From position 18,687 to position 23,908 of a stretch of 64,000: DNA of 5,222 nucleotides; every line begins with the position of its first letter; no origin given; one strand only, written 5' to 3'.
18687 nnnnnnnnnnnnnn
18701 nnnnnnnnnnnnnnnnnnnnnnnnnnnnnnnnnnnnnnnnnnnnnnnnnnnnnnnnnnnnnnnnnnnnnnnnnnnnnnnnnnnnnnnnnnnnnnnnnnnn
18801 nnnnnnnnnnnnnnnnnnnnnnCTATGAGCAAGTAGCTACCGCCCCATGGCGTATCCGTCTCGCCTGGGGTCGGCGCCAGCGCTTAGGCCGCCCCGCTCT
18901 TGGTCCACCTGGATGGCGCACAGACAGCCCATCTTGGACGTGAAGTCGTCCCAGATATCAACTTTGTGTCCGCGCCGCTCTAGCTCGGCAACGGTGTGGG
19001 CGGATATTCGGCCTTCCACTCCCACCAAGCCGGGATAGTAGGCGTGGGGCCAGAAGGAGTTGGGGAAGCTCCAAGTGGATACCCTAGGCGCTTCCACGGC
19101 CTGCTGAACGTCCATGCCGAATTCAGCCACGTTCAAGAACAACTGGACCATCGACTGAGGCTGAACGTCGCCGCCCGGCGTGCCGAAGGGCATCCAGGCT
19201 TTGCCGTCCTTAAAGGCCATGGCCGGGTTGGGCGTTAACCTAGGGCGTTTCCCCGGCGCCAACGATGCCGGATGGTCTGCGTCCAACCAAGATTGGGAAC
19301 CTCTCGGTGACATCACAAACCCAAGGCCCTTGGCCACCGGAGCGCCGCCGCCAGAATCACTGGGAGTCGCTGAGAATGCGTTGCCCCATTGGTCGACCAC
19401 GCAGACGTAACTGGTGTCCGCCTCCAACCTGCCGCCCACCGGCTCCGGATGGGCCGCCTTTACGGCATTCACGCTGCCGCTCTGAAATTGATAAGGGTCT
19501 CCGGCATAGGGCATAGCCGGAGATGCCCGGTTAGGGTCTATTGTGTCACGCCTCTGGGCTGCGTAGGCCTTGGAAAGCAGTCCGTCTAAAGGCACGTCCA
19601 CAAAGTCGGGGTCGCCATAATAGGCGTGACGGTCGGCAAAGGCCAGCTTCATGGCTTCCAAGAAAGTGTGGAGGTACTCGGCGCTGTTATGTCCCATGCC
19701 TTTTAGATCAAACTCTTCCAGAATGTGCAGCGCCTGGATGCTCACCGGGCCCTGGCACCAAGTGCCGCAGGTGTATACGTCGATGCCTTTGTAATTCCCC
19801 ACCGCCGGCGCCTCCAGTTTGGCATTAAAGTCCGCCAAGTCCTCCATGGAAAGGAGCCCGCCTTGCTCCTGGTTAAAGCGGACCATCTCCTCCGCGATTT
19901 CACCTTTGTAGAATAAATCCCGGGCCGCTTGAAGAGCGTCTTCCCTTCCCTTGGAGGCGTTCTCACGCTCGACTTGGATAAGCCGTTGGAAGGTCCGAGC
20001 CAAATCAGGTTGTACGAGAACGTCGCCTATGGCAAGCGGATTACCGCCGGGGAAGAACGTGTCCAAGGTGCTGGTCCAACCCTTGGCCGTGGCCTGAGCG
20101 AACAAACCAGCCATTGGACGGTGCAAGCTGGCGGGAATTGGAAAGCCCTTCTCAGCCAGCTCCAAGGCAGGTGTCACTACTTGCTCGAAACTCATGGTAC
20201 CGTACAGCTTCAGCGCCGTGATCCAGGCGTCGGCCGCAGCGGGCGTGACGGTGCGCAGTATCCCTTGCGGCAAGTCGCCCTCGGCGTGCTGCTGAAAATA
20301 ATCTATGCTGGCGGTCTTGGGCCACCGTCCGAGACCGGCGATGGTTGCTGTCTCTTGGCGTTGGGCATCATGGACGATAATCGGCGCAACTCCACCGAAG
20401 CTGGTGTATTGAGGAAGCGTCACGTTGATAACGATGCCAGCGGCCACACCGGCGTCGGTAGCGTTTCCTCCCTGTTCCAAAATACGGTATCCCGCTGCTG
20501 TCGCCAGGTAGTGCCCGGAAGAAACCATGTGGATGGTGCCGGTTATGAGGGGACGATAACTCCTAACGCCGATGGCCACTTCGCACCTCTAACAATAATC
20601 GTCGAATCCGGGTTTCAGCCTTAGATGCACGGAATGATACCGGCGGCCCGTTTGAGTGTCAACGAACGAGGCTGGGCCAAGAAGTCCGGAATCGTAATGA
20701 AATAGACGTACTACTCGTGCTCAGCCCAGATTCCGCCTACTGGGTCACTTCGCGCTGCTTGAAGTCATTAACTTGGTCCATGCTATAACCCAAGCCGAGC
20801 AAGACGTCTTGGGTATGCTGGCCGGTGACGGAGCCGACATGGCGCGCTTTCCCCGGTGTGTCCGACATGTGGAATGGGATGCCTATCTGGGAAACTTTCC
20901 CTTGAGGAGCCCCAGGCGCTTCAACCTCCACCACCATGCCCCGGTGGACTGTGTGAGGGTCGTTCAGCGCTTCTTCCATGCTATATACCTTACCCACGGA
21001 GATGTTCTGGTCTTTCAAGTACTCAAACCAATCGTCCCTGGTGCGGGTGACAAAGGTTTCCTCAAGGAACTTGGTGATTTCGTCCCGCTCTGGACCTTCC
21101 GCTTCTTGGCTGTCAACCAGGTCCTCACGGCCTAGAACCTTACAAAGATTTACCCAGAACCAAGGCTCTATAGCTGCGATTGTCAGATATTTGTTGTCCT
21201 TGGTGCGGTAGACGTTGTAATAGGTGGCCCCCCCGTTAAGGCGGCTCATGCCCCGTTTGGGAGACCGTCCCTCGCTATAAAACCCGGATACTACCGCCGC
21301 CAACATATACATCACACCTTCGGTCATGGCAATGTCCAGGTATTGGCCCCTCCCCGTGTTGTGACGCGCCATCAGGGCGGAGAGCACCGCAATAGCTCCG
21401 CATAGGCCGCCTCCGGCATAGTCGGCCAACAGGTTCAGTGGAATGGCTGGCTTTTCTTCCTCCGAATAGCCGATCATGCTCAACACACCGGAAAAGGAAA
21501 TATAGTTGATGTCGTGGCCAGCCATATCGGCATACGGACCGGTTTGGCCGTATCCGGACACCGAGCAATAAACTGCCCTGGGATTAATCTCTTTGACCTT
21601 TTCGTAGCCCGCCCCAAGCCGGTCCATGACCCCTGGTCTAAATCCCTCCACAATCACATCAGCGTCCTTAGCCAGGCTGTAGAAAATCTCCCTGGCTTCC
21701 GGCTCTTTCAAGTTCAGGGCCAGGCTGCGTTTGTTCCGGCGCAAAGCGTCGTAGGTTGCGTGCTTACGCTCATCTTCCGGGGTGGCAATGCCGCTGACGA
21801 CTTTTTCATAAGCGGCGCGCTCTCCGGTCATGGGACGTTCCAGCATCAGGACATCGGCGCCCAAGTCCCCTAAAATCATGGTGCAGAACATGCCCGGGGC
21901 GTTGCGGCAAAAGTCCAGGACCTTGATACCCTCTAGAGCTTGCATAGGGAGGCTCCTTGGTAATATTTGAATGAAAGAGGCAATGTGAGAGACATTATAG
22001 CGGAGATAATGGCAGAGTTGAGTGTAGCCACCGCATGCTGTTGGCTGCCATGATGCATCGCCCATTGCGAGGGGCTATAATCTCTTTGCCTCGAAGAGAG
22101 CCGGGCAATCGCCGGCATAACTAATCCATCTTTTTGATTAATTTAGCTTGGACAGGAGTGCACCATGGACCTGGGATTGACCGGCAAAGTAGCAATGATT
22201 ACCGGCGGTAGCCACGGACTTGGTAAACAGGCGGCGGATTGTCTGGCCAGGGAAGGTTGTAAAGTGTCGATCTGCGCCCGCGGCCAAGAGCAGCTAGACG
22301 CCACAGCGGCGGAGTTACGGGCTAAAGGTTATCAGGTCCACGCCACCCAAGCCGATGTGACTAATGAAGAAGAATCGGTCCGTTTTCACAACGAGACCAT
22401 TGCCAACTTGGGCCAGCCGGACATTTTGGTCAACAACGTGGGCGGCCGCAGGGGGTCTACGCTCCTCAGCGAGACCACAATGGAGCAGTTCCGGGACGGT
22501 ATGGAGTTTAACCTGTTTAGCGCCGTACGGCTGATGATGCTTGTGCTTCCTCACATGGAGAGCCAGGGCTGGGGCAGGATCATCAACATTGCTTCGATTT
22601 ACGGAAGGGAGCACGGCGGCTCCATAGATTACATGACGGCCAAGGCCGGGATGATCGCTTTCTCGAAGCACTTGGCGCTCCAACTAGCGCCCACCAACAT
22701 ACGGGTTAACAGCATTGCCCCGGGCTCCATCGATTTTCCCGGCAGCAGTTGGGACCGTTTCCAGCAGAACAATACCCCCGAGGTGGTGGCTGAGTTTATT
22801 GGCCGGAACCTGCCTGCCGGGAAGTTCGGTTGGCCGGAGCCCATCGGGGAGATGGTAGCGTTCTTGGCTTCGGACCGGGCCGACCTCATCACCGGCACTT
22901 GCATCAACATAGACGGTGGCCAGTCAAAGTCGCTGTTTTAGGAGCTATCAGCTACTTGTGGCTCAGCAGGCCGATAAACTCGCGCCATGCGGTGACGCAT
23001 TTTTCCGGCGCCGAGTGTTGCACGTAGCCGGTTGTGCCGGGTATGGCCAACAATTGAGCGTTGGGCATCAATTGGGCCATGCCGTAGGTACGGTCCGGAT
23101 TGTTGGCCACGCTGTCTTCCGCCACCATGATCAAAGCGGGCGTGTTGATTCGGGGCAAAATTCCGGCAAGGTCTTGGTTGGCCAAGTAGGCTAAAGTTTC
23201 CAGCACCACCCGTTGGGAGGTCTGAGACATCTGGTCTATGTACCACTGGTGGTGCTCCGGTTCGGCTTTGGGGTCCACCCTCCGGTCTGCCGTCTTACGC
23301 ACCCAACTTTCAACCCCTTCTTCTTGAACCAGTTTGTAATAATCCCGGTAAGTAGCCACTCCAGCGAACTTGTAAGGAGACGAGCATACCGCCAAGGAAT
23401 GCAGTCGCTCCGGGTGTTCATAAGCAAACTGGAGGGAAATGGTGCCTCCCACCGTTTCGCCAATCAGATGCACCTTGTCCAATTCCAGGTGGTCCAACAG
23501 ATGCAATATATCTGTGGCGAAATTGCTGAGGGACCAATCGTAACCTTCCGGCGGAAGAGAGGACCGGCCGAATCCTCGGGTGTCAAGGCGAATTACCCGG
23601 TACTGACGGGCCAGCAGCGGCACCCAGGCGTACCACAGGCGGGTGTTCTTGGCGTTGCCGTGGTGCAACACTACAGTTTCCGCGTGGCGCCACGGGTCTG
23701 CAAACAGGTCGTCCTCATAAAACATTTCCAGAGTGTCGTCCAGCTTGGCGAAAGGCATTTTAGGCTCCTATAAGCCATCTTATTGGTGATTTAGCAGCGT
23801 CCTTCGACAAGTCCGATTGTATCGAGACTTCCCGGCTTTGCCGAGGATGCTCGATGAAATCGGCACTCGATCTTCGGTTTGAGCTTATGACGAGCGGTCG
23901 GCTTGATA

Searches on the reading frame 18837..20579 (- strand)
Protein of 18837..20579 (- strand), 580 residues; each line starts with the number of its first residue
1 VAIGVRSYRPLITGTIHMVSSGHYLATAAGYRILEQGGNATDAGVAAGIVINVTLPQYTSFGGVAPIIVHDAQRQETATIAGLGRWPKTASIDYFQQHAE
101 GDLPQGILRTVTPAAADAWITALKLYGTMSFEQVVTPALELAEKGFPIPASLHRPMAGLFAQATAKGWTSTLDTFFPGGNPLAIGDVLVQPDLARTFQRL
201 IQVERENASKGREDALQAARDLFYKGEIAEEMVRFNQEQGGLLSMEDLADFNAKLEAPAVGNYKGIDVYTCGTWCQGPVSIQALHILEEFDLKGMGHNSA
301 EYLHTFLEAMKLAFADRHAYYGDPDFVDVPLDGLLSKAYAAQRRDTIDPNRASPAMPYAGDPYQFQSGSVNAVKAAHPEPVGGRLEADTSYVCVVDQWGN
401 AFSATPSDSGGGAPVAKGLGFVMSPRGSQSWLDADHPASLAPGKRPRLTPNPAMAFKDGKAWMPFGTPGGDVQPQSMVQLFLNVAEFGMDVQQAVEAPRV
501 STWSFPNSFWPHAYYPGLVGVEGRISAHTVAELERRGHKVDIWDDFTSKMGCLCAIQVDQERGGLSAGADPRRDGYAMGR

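Call 58: search_protein_families(library=ncbifam, proteins=[window:18837-20579:-], max_evalue=1e-10)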
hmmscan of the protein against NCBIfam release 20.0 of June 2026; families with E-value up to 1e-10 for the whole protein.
window:18837-20579:- (580 aa): 2 families
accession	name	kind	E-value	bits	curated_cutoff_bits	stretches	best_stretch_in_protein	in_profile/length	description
TIGR00066.1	g_glut_trans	equivalog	2.4e-98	329.9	357.85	1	18-572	2-518/518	gamma-glutamyltransferase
NF007187.0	PRK09615.1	equivalog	2.7e-70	237.3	990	1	16-572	49-572/581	gamma-glutamyltransferase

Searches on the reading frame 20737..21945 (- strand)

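Call 9: search_protein_families(library=pfam, proteins=[window:20737-21945:-])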
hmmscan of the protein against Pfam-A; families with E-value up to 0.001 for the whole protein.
window:20737-21945:- (402 aa): 1 family
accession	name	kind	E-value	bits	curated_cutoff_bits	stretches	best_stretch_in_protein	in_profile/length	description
PF02515.22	CoA_transf_3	-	1.7e-101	340.4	23.3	1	4-378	1-366/366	CoA-transferase family III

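Call 17: search_protein_families(library=ncbifam, proteins=[window:20737-21945:-])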
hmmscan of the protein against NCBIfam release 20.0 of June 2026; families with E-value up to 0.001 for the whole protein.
window:20737-21945:- (402 aa): 7 families
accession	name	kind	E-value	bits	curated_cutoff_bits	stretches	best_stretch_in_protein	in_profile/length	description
NF003809.0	PRK05398.1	subfamily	8e-65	219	442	2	2-214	3-207/416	formyl-CoA transferase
TIGR03253.1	oxalate_frc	equivalog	2.1e-63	214.5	504.2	2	2-214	2-206/416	formyl-CoA transferase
NF041294.1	Scnl_mescCoAtase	equivalog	2.9e-57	194.5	700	1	1-382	1-380/381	succinyl-CoA:mesaconate CoA-transferase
NF052585.1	SucGlutTfsCaiB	equivalog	1.4e-56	191.9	750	1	3-385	7-388/394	succinate--glutarate CoA-transferase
NF008511.0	PRK11430.1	equivalog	1.3e-50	172.6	522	1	4-363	10-365/381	CoA:oxalate CoA-transferase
NF002914.1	PRK03525.1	equivalog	6.7e-35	120.8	413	1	4-399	10-395/400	L-carnitine CoA-transferase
TIGR04253.1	mesacon_CoA_iso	equivalog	1.4e-08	34.2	725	1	4-394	3-393/403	2-methylfumaryl-CoA isomerase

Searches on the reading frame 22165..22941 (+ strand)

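Call 58: search_protein_families(library=ncbifam, proteins=[window:22165-22941:+], max_evalue=1e-10)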
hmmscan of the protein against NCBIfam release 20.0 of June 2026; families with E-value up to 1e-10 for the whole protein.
window:22165-22941:+ (258 aa): 207 families (the best 25 are shown)
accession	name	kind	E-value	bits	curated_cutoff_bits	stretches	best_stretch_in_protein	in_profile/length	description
NF005559.1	PRK07231.1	subfamily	6.1e-59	199.5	215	1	5-253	2-247/249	glucose 1-dehydrogenase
NF009466.0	PRK12826.1-2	subfamily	8.7e-57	192.4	222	1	8-254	4-245/248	3-oxoacyl-ACP reductase FabG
NF006070.0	PRK08213.1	subfamily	2.9e-51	174.5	279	1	5-254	10-257/259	gluconate 5-dehydrogenase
TIGR01830.1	3oxo_ACP_reduc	equivalog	1.1e-50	172.6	297.75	1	10-252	1-237/239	3-oxoacyl-[acyl-carrier-protein] reductase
NF004198.0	PRK05653.1-3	equivalog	3.5e-50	170.8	296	1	5-253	5-246/248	3-oxoacyl-ACP reductase FabG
TIGR01963.1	PHB_DH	subfamily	1.8e-49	168.3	307.05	1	8-252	2-251/255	3-hydroxybutyrate dehydrogenase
NF005873.0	PRK07814.1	equivalog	8e-49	166.4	346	1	5-253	8-251/263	SDR family oxidoreductase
NF004197.0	PRK05653.1-1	equivalog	1.9e-48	165.3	332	1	1-253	1-246/249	3-oxoacyl-ACP reductase FabG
NF004778.0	PRK06124.1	equivalog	2.7e-48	164.6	303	1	4-255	8-254/256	SDR family oxidoreductase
NF009464.0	PRK12824.1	subfamily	3e-48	164.6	269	1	8-253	3-242/245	3-oxoacyl-ACP reductase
NF005095.0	PRK06523.1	subfamily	3.7e-48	164.3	231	1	3-255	6-259/261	oxidoreductase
TIGR01829.1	AcAcCoA_reduct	subfamily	3.6e-47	161.1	302.1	1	8-253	1-240/242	acetoacetyl-CoA reductase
NF009093.0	PRK12429.1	subfamily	3.9e-47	160.7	258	1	5-252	3-255/259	3-hydroxybutyrate dehydrogenase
TIGR03971.1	SDR_subfam_1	subfamily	2.7e-46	158.1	300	1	5-254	1-269/271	mycofactocin-coupled SDR family oxidoreductase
NF009546.0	PRK12935.1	equivalog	1.5e-45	155.6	418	1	5-252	4-244/247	acetoacetyl-CoA reductase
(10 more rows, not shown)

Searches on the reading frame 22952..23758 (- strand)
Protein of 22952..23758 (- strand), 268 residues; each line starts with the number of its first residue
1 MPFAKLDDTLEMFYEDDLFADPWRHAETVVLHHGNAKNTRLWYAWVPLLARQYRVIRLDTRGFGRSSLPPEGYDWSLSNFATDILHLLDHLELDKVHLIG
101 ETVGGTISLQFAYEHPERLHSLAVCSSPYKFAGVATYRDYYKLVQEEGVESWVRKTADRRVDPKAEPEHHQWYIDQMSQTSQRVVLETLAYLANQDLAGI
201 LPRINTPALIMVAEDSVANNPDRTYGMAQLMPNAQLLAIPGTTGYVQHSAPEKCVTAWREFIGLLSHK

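Call 58: search_protein_families(library=ncbifam, proteins=[window:22952-23758:-], max_evalue=1e-10)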
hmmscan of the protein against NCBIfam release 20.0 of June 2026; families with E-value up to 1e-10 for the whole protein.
window:22952-23758:- (268 aa): 18 families
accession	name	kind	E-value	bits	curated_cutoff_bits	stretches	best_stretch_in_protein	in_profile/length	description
NF051488.1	bifunc_PcaDC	exception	2.3e-37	129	390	1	25-262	11-250/375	bifunctional 3-oxoadipate enol-lactonase/4-carboxymuconolactone decarboxylase PcaDC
TIGR02427.1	protocat_pcaD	equivalog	8.9e-31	107.2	255.85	1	26-262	13-250/251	3-oxoadipate enol-lactonase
TIGR03611.1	RutD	equivalog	1.7e-24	86.6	238.5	1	17-244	4-237/258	pyrimidine utilization protein D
NF051487.1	bifunc_PcaCD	exception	4.2e-23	82.1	430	1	26-262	172-411/413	bifunctional 4-carboxymuconolactone decarboxylase/3-oxoadipate enol-lactonase PcaCD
NF050089.1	i_nPHAscl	equivalog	1e-18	67.4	300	1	26-137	18-126/288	intracellular short-chain-length polyhydroxyalkanoate depolymerase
TIGR03056.1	bchO_mg_che_rel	equivalog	7.7e-18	64.5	172.55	1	28-135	30-137/278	alpha/beta fold hydrolase BchO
NF004514.1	PRK05855.1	equivalog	2.1e-16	59.6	455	1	26-129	22-128/578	SDR family oxidoreductase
NF045632.1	hydroxlase_HsaD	equivalog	4.2e-16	58.7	400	1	24-124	32-134/290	4,5:9,10-diseco-3-hydroxy-5,9,17-trioxoandrosta-1(10),2-diene-4-oate hydrolase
NF011457.0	PRK14875.1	equivalog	2.9e-15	56.1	307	1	26-127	132-231/372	acetoin dehydrogenase dihydrolipoyllysine-residue acetyltransferase subunit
NF002938.0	PRK03592.1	equivalog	3.9e-14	52.7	241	1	26-127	30-129/298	haloalkane dehalogenase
NF052610.1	macro_16_ester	equivalog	7e-14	51.8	420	1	49-127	47-127/281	alpha/beta fold macrolide esterase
NF002043.0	PRK00870.1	subfamily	1e-13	51.4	265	1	23-162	43-189/302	haloalkane dehalogenase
NF053684.1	esterase_mleBCA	exception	8.2e-13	48.1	570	0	54-125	53-125/281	BCA family alpha/beta fold macrolide esterase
NF002873.0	PRK03204.1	equivalog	5e-12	45.7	466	1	28-126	36-133/286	haloalkane dehalogenase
TIGR03695.1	menH_SHCHC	equivalog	9.1e-12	44.9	208.55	1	27-127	3-104/252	2-succinyl-6-hydroxy-2,4-cyclohexadiene-1-carboxylate synthase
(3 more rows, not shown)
